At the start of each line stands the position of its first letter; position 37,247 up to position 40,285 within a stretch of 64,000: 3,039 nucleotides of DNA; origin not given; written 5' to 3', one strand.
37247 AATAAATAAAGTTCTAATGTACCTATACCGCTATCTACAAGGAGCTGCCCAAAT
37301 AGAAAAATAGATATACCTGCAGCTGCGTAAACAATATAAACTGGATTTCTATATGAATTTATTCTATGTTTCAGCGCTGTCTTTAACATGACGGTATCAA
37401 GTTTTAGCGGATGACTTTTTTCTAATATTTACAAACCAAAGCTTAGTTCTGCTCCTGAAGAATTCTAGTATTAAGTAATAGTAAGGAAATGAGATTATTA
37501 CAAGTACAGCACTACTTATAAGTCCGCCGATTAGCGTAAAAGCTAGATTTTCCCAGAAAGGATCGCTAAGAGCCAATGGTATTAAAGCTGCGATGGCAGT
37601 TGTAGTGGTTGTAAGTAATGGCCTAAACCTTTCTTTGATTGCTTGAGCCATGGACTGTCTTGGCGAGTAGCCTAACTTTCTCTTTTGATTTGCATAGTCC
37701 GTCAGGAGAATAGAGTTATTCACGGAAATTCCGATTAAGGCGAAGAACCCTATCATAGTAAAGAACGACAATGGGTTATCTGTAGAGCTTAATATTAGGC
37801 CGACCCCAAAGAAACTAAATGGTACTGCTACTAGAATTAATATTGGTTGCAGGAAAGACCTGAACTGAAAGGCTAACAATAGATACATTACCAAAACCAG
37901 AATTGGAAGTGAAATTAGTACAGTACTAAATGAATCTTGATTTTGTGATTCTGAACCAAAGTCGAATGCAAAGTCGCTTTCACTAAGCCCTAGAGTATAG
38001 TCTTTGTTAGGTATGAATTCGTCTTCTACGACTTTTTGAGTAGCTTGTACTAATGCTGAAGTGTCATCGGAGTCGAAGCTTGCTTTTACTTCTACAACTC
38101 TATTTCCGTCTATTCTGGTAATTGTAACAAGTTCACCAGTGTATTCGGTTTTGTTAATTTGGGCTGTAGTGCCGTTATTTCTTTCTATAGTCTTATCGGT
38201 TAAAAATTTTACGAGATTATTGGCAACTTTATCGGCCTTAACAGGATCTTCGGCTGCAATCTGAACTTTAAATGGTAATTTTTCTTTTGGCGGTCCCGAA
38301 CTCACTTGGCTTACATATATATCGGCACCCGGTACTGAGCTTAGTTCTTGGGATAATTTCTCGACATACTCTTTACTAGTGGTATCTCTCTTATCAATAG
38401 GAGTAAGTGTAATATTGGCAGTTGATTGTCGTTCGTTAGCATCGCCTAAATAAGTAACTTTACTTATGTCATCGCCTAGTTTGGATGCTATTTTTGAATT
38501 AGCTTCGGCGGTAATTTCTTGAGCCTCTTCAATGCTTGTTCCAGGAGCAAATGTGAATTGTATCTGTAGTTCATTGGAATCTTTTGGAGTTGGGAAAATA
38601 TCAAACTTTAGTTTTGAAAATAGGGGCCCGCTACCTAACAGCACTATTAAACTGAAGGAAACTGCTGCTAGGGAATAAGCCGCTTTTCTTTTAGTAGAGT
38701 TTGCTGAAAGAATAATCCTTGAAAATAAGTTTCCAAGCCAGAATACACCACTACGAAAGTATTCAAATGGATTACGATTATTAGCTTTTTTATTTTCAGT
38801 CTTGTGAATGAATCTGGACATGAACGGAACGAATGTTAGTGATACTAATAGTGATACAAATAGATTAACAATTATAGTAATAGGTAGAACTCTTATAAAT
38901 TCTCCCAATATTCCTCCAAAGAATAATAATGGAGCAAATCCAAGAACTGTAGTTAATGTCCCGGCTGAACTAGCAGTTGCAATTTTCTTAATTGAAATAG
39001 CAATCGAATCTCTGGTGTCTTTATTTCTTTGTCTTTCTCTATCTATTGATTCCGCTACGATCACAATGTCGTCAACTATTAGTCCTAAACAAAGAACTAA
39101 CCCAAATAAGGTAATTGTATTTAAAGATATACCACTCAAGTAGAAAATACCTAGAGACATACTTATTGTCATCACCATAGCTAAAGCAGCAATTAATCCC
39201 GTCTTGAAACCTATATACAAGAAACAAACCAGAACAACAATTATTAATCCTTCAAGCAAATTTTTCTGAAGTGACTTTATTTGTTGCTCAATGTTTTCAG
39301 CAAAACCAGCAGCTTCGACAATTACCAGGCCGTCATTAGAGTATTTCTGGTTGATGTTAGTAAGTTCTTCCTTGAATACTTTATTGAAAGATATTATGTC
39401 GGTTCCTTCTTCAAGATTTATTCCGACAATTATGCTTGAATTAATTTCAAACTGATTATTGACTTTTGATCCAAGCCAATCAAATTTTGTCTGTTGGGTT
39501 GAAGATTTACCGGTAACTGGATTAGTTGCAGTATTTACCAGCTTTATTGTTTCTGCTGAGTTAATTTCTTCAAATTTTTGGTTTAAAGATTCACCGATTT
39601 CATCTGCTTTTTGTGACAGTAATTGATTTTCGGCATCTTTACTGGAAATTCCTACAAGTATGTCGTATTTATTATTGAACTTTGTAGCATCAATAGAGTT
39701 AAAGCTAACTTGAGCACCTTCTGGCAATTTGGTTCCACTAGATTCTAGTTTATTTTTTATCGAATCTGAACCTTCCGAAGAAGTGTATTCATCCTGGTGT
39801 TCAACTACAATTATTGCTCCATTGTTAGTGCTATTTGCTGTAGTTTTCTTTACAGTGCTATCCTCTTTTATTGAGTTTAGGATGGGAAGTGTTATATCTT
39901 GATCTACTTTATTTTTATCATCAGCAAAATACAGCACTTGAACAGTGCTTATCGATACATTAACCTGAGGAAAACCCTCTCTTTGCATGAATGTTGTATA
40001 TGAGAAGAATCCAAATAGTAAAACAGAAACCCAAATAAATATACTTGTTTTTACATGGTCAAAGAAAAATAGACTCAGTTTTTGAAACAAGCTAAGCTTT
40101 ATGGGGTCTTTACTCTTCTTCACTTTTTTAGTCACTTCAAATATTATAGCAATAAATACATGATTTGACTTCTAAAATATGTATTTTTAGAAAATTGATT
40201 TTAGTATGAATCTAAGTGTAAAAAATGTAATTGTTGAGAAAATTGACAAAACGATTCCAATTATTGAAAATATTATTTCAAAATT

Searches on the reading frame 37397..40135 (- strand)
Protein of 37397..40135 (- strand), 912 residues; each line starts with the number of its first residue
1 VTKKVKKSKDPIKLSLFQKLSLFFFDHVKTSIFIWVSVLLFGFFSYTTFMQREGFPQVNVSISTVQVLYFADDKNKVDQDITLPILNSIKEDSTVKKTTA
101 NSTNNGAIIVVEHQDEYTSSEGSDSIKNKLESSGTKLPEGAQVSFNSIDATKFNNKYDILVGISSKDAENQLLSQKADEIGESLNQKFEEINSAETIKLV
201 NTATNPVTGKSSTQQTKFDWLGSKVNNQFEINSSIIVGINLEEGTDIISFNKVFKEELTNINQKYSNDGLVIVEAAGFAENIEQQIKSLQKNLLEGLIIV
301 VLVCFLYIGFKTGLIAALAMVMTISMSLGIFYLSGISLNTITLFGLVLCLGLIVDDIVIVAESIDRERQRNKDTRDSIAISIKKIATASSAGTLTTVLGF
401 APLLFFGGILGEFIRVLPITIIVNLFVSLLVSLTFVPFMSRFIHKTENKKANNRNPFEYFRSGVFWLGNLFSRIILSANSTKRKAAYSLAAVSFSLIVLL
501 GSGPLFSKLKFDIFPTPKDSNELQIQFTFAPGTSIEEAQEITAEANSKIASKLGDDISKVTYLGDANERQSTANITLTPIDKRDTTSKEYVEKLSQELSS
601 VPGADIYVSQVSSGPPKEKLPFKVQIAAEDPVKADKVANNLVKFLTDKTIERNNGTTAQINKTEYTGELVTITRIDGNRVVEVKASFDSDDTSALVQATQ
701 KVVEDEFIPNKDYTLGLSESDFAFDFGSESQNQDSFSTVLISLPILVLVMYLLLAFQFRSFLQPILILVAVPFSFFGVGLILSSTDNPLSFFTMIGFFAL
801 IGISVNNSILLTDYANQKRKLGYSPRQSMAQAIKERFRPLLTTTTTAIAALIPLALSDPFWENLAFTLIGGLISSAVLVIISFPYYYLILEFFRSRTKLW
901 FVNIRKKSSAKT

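Call 54: search_protein_families(library=pfam, proteins=[window:37397-40135:-], max_evalue=0.00001)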
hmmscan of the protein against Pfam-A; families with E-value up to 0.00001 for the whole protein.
window:37397-40135:- (912 aa): 3 families
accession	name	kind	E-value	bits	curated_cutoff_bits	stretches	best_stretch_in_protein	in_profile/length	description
PF00873.25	ACR_tran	-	4.6e-92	309.8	28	3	227-613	272-659/1021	AcrB/AcrD/AcrF family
PF02355.23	SecD_SecF_C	-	6.7e-16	58.7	20.5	2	294-439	38-186/189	Protein export membrane protein SecD/SecF, C-terminal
PF03176.21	MMPL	-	1.8e-10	40.7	20.5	0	691-882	102-293/333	MMPL family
